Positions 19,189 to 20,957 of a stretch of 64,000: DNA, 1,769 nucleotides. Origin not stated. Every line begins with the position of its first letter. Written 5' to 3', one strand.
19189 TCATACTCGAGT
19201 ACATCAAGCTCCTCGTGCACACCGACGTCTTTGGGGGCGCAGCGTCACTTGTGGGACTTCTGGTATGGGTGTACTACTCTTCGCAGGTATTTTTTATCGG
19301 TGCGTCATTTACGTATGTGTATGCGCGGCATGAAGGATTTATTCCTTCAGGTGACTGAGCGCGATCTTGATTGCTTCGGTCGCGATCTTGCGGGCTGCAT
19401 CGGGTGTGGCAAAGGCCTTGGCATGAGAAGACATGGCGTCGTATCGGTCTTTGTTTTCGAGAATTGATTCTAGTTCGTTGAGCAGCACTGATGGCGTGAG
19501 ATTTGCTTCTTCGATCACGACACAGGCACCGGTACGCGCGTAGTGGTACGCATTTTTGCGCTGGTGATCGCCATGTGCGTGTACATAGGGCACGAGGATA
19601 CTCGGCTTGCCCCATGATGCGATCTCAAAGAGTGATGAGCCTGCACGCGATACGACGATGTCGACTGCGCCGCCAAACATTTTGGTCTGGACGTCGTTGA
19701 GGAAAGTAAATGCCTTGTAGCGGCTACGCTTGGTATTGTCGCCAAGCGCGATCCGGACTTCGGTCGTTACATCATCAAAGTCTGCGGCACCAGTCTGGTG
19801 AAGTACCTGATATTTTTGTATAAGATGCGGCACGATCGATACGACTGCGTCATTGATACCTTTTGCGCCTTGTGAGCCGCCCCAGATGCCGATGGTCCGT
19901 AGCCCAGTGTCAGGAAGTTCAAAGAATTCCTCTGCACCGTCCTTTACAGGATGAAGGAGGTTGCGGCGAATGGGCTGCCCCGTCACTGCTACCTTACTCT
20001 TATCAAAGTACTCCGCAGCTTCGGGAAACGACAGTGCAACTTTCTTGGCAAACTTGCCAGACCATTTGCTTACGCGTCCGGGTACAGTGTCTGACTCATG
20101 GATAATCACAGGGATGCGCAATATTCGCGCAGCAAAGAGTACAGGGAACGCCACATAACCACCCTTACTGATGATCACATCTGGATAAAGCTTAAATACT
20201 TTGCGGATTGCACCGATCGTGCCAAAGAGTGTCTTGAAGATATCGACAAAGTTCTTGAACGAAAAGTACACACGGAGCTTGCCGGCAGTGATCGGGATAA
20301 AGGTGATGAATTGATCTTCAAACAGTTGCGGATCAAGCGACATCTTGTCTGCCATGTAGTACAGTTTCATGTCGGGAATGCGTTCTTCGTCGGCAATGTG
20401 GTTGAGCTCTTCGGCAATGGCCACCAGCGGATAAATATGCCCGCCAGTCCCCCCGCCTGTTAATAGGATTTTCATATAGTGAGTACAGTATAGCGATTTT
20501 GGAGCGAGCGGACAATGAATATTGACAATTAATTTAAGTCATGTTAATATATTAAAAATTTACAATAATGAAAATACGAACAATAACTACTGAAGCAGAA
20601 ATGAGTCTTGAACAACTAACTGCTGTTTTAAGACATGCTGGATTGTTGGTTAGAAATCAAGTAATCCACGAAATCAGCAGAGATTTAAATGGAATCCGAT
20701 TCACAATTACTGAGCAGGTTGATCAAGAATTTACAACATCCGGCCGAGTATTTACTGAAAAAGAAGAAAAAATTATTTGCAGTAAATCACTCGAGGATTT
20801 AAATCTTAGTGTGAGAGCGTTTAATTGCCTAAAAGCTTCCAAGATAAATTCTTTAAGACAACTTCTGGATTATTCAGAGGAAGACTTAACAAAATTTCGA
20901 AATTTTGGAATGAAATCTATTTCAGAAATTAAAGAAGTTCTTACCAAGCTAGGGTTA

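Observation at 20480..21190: Stand-alone RNA polymerase alpha-CTD homolog inserted inside the dcw cluster (between ftsW and murG)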

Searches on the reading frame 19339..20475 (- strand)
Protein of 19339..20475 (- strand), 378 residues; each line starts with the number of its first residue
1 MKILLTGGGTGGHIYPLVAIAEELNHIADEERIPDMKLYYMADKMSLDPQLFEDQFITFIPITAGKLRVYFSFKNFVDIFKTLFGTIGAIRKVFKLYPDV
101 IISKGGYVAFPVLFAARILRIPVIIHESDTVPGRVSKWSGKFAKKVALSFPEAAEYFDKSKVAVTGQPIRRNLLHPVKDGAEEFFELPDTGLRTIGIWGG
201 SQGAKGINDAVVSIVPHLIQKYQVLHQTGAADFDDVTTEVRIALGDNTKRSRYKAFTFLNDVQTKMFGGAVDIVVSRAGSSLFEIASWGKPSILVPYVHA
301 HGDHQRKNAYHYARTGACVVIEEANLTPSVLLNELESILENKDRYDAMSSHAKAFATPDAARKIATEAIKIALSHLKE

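Call 5: search_protein_families(library=pfam, proteins=[window:19339-20475:-], max_evalue=0.01)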
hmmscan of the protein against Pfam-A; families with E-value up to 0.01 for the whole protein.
window:19339-20475:- (378 aa): 4 families
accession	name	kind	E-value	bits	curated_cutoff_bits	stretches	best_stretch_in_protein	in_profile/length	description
PF03033.26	Glyco_transf_28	-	9.1e-34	116.9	26.2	1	3-147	1-138/139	Glycosyltransferase family 28 N-terminal domain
PF04101.22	Glyco_tran_28_C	-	1.5e-30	106.8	22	1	194-362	1-164/166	Glycosyltransferase family 28 C-terminal domain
PF13579.12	Glyco_trans_4_4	-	0.006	17.4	29.7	0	90-143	63-117/158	Glycosyl transferase 4-like domain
PF08660.17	Alg14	-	0.0083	16.6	27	0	9-125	6-121/171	Oligosaccharide biosynthesis protein Alg14 like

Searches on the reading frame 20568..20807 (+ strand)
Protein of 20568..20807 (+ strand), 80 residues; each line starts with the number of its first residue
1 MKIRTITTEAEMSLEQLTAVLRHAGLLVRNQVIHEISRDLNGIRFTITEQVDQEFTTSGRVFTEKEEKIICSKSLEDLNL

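Call 44: find_homologous_proteins(query=A4, max_evalue=0.01)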
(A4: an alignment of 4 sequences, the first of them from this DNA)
Query A4 (4 sequences) (80 aa, profile of the alignment): 7 proteins with E <= 0.01 among 807 candidates.
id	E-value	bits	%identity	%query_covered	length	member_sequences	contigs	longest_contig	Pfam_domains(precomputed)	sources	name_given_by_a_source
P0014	1.2e-32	130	35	100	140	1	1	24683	PF03118.22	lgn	-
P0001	1.2e-31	126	100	100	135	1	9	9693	PF03118.22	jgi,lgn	jgi:DNA-directed RNA polymerase alpha subunit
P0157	3.3e-31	125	36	100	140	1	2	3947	PF03118.22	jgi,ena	jgi:hypothetical protein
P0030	1.0e-29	120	34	100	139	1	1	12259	PF03118.22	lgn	-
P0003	8.4e-25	104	100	86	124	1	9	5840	PF03118.22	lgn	-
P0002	1.6e-24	104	100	86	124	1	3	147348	PF03118.22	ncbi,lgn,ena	-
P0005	9.5e-14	69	65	49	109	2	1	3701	PF03118.22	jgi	jgi:DNA-directed RNA polymerase alpha subunit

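Call 45: find_encoding_contigs(protein=P0157, flank=8000)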
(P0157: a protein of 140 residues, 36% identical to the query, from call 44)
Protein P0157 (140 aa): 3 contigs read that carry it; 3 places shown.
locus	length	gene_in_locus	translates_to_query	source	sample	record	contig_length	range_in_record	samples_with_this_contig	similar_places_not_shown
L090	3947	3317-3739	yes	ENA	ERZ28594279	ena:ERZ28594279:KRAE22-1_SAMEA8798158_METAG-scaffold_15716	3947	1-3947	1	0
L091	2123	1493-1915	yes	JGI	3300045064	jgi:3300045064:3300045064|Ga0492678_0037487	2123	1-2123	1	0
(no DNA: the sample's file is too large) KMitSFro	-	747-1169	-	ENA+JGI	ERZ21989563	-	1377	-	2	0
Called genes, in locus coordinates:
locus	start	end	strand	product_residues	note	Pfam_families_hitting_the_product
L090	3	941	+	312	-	?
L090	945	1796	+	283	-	PF00494:SQS_PSY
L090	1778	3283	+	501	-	PF00070:Pyr_redox (faint), PF00890:FAD_binding_2 (faint), PF01266:DAO (weak), PF01494:FAD_binding_3 (faint), PF01593:Amino_oxidase, PF03486:HI0933_like (faint), PF07992:Pyr_redox_2 (faint), PF13450:NAD_binding_8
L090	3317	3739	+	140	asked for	PF03118:RNA_pol_A_CTD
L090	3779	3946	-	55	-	?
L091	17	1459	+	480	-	PF01593:Amino_oxidase, PF13450:NAD_binding_8 (weak)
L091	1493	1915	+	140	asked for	PF03118:RNA_pol_A_CTD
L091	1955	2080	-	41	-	-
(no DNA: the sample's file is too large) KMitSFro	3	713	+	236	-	?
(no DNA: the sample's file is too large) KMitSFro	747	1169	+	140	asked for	PF03118:RNA_pol_A_CTD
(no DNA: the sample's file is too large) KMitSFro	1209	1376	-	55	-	?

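Call 79: predict_structure(alignment_id=A6)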
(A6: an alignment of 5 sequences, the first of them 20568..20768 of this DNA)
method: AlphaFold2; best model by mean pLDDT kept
length: 67 residues; sequences in the alignment: 5
mean_pLDDT: 77.6   pTM: 0.49
mean pLDDT of the five models: 77.6, 74.4, 71.9, 69.9, 68.6
residues with pLDDT >= 90: 12; 70-90: 37; 50-70: 8; < 50: 10
segments of 3 or more residues with pLDDT < 50: 59-63, 65-67
pLDDT, mean of each block of 10 residues (from residue 1): 78 89 89 89 88 54 47
secondary structure, 60 per line:
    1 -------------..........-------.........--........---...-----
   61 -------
elements in order: H14-23 E31-39 E42-49
